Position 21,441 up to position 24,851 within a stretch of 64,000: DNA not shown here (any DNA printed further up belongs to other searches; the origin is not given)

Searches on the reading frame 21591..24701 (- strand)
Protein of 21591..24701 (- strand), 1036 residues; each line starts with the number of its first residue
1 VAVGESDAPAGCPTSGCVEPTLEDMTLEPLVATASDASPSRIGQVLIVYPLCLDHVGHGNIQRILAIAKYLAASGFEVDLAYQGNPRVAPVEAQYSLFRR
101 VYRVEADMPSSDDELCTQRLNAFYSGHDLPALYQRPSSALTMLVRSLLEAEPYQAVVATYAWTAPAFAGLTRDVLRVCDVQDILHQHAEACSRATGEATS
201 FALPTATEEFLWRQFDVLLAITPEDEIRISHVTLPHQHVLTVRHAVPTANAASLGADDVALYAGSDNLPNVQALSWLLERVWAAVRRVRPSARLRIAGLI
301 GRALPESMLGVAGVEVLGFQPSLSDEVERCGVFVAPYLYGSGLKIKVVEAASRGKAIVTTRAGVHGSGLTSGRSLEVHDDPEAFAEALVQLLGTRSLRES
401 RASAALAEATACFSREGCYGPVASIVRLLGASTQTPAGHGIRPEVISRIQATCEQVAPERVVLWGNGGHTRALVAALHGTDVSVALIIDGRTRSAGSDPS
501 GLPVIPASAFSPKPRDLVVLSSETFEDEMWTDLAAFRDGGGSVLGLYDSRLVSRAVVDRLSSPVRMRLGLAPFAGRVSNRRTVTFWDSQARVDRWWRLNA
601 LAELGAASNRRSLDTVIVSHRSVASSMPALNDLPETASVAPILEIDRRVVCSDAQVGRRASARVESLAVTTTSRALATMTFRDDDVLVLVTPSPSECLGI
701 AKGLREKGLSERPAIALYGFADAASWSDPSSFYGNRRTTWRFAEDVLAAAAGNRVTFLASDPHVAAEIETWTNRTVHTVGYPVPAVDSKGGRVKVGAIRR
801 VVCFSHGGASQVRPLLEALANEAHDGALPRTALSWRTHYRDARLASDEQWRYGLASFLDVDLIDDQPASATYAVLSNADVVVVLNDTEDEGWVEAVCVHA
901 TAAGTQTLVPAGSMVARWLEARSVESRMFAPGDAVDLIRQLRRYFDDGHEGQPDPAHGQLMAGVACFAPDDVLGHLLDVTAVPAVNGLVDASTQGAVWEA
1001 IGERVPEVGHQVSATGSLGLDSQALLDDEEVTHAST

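Call 18: search_protein_families(library=pfam, proteins=[window:21591-24701:-], max_evalue=0.001)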
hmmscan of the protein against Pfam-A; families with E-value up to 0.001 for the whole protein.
window:21591-24701:- (1036 aa): 3 families
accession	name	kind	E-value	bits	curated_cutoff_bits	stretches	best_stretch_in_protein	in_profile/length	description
PF13692.12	Glyco_trans_1_4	-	8.9e-20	71.8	27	1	259-392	3-140/142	Glycosyl transferases group 1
PF00534.26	Glycos_transf_1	-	1.2e-07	31.9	26.4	1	288-403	44-167/172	Glycosyl transferases group 1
PF13524.12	Glyco_trans_1_2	-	0.00018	21.9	25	0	340-408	60-128/144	Glycosyl transferase-like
